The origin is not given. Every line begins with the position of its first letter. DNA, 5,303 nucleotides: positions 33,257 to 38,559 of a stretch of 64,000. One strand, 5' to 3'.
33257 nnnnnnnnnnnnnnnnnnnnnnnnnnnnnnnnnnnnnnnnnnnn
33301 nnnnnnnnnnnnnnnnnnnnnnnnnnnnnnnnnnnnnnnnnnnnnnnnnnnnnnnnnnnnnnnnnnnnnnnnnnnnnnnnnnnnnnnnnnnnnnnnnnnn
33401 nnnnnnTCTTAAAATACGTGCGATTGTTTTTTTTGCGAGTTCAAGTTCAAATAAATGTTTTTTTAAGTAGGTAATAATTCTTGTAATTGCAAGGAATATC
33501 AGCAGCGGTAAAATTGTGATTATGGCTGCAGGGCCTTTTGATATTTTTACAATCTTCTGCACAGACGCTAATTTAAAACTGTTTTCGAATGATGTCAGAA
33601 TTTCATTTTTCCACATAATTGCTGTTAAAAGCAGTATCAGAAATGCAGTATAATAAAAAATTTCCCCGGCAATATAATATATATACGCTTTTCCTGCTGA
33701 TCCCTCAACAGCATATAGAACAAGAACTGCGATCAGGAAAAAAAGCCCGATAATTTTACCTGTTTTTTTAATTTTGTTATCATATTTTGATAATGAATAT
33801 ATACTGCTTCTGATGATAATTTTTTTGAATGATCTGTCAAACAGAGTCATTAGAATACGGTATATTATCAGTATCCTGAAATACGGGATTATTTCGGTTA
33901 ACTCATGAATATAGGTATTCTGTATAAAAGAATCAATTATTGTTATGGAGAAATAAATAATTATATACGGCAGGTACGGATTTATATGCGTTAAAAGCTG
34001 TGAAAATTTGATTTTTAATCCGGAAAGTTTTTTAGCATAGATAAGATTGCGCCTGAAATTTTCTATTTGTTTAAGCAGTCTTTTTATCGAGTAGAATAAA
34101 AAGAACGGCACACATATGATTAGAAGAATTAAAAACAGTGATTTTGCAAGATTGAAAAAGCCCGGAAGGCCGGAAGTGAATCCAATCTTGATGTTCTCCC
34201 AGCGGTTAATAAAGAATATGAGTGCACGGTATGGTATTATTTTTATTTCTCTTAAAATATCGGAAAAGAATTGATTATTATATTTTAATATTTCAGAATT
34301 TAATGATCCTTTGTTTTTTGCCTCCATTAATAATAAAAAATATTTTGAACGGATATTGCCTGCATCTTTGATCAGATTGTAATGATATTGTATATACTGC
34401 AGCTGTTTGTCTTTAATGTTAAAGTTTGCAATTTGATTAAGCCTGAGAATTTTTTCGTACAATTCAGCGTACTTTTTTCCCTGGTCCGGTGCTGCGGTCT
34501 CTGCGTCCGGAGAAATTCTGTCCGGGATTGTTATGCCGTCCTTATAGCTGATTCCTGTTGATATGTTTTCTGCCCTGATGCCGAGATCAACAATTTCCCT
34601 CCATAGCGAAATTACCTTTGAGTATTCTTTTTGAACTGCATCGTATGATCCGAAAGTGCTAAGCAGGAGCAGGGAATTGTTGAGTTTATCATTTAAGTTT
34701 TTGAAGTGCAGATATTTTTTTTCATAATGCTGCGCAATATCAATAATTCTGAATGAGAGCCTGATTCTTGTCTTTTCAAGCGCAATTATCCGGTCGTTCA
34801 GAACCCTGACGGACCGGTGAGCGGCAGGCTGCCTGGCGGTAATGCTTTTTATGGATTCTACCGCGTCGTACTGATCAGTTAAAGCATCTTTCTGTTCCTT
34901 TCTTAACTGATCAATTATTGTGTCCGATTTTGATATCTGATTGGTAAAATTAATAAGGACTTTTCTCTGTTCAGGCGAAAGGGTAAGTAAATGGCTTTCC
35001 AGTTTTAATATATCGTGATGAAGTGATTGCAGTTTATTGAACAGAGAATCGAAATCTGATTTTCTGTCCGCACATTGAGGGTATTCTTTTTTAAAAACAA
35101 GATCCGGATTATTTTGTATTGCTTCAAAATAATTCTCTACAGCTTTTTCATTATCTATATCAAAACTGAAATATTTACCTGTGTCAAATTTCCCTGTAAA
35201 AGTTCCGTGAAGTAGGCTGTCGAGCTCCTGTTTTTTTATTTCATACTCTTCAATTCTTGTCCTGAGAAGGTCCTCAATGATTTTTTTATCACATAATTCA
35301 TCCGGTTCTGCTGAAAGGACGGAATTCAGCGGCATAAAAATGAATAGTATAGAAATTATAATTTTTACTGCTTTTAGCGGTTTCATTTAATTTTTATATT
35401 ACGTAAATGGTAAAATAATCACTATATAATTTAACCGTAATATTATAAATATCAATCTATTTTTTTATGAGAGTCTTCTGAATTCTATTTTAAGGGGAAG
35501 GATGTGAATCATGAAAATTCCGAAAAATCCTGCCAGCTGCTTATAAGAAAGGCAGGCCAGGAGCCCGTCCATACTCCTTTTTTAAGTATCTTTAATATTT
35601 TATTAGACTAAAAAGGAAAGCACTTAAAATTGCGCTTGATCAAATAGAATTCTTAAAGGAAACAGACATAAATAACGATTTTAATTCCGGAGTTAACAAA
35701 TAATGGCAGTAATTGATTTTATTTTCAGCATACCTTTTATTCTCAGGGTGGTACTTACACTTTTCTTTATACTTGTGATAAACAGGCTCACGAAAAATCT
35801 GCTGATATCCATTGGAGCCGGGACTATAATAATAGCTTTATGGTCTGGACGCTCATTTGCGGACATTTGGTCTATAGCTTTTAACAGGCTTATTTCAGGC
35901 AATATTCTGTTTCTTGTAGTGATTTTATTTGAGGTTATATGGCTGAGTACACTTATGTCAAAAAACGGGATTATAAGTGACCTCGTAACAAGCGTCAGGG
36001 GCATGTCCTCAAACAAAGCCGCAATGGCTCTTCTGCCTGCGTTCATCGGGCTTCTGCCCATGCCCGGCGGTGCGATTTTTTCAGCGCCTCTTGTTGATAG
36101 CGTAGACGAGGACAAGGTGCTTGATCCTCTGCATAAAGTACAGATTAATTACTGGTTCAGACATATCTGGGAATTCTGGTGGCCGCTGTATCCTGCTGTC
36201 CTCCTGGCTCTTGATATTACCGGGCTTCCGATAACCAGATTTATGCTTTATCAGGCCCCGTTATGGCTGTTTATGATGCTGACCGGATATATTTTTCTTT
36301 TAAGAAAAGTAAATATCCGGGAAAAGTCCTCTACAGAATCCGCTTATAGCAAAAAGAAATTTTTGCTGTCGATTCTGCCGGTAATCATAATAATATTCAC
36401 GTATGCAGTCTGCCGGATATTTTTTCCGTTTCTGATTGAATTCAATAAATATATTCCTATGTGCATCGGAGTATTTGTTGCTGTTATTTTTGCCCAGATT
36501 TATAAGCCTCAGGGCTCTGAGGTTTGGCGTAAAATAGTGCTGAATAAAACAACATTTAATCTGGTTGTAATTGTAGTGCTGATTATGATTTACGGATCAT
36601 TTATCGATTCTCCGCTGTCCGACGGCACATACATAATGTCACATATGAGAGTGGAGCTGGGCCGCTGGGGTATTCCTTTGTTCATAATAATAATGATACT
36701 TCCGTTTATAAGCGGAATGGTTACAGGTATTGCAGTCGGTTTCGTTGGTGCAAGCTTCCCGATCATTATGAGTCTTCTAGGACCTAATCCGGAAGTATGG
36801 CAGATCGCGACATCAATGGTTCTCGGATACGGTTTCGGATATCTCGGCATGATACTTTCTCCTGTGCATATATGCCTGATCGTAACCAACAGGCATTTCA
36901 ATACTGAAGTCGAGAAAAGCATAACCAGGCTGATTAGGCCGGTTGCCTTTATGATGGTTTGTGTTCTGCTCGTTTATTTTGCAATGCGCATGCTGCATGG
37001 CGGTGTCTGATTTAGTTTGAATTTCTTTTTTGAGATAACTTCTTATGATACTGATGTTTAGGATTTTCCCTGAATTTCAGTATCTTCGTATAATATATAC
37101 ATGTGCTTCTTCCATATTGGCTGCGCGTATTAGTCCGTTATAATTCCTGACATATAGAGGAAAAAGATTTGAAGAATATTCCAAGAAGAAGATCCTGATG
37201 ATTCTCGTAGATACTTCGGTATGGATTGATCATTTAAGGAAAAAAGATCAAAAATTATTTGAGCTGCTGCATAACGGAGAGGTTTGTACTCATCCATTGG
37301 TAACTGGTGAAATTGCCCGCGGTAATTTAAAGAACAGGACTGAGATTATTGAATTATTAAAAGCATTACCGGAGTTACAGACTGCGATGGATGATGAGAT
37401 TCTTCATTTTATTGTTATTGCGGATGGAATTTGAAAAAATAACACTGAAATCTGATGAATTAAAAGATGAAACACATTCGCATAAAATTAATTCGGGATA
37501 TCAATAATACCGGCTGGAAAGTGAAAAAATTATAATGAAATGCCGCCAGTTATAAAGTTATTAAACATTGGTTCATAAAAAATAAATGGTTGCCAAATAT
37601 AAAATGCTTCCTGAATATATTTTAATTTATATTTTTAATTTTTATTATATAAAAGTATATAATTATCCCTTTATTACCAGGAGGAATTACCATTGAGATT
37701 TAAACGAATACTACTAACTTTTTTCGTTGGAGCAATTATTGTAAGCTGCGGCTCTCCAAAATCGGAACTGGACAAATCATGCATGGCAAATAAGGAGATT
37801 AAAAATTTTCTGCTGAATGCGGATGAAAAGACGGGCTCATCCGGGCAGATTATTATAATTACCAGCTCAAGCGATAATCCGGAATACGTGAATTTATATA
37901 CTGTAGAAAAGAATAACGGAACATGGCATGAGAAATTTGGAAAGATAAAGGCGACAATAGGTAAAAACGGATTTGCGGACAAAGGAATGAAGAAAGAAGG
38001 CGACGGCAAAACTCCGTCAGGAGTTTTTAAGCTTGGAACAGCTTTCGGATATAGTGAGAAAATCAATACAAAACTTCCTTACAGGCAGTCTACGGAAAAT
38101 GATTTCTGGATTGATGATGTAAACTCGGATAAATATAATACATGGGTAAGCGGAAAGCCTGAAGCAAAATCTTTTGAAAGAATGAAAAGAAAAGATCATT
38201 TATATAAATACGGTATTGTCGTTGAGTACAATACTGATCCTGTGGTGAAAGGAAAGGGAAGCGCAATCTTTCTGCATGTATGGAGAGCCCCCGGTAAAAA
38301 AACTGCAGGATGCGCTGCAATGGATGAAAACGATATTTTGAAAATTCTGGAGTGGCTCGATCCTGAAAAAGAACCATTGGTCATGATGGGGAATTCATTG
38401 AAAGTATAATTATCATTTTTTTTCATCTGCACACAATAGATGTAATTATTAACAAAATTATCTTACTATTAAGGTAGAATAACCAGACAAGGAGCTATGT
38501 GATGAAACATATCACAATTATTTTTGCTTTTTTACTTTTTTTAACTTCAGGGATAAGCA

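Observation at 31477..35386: Membrane P-loop NTPase with MscK-like periplasmic/TM architecture, translationally coupled to a stand-alone MscS channel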

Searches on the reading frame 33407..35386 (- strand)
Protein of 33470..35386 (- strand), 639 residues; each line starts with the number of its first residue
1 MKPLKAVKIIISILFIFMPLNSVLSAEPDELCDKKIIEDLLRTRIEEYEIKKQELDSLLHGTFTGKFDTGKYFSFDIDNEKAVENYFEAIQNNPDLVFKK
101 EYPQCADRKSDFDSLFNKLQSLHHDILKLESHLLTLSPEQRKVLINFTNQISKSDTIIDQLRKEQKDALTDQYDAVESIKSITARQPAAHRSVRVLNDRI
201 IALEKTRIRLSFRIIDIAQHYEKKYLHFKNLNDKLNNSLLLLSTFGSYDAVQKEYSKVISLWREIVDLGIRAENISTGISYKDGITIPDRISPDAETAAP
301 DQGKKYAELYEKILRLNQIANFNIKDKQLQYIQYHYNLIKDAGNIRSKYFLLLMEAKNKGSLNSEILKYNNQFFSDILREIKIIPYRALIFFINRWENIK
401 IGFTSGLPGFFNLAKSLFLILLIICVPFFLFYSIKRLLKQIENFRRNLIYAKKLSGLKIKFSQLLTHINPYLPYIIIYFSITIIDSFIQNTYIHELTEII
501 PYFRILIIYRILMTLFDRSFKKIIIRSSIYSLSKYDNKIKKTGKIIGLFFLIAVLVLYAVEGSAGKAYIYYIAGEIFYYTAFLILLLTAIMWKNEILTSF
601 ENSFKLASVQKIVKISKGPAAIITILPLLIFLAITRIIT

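Call 12: search_solved_structures(query=window:33470-35386:-, max_evalue=10, show_alignments=1)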
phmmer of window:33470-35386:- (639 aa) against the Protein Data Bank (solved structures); distinct sequences matched with E-value up to 10: 4.
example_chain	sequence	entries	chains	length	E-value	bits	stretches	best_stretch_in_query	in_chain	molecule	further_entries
3g6b_A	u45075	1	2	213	0.23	13.3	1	110-194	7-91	Methyl-accepting chemotaxis protein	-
3g67_A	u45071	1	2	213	0.24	13.2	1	110-194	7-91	Methyl-accepting chemotaxis protein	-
4xa3_A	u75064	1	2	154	0.45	12.3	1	147-213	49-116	Gp7-MYH7(1361-1425)-Eb1 chimera protein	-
6ok3_A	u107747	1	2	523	1.4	10.7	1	244-284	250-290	Sel1 repeat protein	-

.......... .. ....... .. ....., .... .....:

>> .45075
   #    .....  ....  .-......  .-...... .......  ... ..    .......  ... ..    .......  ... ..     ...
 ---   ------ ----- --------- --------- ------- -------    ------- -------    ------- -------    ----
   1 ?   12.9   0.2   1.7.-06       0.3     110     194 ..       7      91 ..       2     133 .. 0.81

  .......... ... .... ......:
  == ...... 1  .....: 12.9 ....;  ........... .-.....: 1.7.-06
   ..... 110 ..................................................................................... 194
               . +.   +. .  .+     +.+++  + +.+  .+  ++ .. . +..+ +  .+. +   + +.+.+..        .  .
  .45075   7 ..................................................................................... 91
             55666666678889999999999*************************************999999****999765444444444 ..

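Call 46: predict_structure(alignment_id=A2)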
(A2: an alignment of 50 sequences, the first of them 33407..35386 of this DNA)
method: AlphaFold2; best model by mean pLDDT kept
length: 660 residues; sequences in the alignment: 50
mean_pLDDT: 88.2   pTM: 0.79
mean pLDDT of the five models: 88.2, 86.0, 84.8, 83.4, 83.0
residues with pLDDT >= 90: 410; 70-90: 212; 50-70: 24; < 50: 14
segments of 3 or more residues with pLDDT < 50: 19-28
pLDDT, mean of each block of 10 residues (from residue 1): 68 69 46 84 95 94 87 91 93 80 73 89 95 91 88 92 97 97 82 90 96 94 95 91 83 95 94 62 77 79 92 93 89 91 93 87 74 95 91 88 91 93 92 95 92 85 91 95 91 87 95 92 76 88 95 95 92 95 95 92 91 95 95 90 80 78
secondary structure, 60 per line:
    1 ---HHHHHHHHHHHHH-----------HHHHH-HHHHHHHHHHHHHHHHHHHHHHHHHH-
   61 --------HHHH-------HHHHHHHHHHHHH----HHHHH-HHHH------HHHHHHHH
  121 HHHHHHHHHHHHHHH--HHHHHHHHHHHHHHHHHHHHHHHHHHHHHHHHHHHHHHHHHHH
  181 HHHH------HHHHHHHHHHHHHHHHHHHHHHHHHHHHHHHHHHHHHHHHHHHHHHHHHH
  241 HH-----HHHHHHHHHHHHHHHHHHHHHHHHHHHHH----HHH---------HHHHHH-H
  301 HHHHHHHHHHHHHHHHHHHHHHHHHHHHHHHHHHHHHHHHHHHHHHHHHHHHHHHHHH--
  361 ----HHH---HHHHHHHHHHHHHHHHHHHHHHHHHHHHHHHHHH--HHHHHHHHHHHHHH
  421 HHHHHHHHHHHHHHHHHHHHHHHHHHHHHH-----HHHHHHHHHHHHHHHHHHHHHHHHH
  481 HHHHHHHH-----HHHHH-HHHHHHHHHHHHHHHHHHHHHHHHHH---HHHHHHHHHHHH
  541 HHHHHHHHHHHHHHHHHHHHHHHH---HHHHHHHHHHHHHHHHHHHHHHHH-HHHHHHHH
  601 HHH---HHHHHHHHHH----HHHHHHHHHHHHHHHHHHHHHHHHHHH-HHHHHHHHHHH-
elements in order: H4-16 H28-32 H34-59 H69-72 H80-92 H97-101 H103-106 H113-135 H138-184 H191-242 H248-276 H293-298 H300-358 H371-404 H407-450 H456-488 H494-498 H500-525 H529-564 H568-591 H593-603 H607-616 H621-647 H649-659

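Call 48: fold_search(model_id=the predicted structure, library=pdb)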
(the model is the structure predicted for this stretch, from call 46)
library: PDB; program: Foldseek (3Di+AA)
matches with E <= 10: 191; with E <= 0.001: 0
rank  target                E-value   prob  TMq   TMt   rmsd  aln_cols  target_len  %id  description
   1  3o1i_B                9.1e-02  0.57  0.09  0.22  21.5       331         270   12  Crystal Structure of the TorS sensor domain - TorT complex in the absence of ligand (released 2011-12-21)
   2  8d9p                  1.8e-01  0.96  0.16  0.41  16.9       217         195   12  De Novo Photosynthetic Reaction Center Protein Equipped with Heme B and Mn(II) cations (released 2022-09-28)
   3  6xz6_A                2.0e-01  0.87  0.14  0.36  28.6       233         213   17  Structure of the trypanosome brucei factor H receptor bound to domain D5 of bovine factor H (released 2020-03-25)
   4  3plt_B                2.1e-01  0.35  0.10  0.23  35.7       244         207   12  Crystal structure of Lsp1 from Saccharomyces cerevisiae (released 2011-06-22)
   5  3o1j_A                2.5e-01  0.51  0.13  0.25  22.0       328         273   11  Crystal Structure of the TorS sensor domain - TorT complex in the absence of isopropanol (released 2011-12-21)
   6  3o1h_A                2.8e-01  0.33  0.10  0.22  23.1       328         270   11  Crystal Structure of the TorS sensor domain - TorT complex in the presence of TMAO (released 2011-12-21)
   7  3plt_A                2.9e-01  0.63  0.12  0.30  36.7       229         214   12  Crystal structure of Lsp1 from Saccharomyces cerevisiae (released 2011-06-22)
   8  3plt_C                2.9e-01  0.33  0.10  0.22  36.4       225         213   10  Crystal structure of Lsp1 from Saccharomyces cerevisiae (released 2011-06-22)
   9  3o1i_A                3.4e-01  0.30  0.09  0.22  20.9       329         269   12  Crystal Structure of the TorS sensor domain - TorT complex in the absence of ligand (released 2011-12-21)
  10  8wdf                  3.4e-01  0.25  0.10  0.20  17.6       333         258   11  Chemoreceptor PilJ from Pseudomonas aeruginosa PA14 (released 2024-07-24)
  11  6z0c_B                3.7e-01  0.87  0.15  0.39  16.8       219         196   14  Structure of in silico modelled artificial Maquette-3 protein (released 2021-03-17)
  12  7zjr                  3.7e-01  0.18  0.09  0.17  19.6       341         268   11  X-ray structure of the periplasmic region of PilJ from P. aeruginosa (released 2022-04-27)
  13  3hai_A                4.6e-01  0.30  0.11  0.23  47.4       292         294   11  Crystal structure of human PACSIN1 F-BAR domain (P21 lattice) (released 2009-06-16)
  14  8qb9_A                5.6e-01  0.35  0.10  0.23  37.2       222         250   11  Helical reconstruction of yeast eisosome protein Pil1 bound to membrane composed of lipid mixture -PIP2/+sterol (DOPC, (released 2024-07-24)
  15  4bne_B                5.6e-01  0.33  0.11  0.23  43.9       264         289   10  Pacsin2 Interacts with Membranes and Actin-Filaments (released 2014-05-14)
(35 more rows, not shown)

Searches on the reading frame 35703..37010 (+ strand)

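Call 60: search_protein_families(library=pfam, proteins=[window:35703-37010:+], max_evalue=0.0001)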
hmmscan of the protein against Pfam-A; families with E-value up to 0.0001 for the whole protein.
window:35703-37010:+ (435 aa): 1 family
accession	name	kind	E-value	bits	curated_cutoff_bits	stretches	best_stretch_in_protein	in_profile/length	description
PF04165.18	DUF401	-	8.4e-54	183.8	24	1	15-426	3-391/393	Protein of unknown function (DUF401)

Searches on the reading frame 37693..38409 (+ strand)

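Call 60: search_protein_families(library=pfam, proteins=[window:37693-38409:+], max_evalue=0.0001)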
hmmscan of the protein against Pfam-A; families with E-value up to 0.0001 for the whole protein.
window:37693-38409:+ (238 aa): 1 family
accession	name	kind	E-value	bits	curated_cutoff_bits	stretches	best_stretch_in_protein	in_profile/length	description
PF03734.19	YkuD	-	7.2e-12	46.5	23.4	1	67-225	12-141/146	L,D-transpeptidase catalytic domain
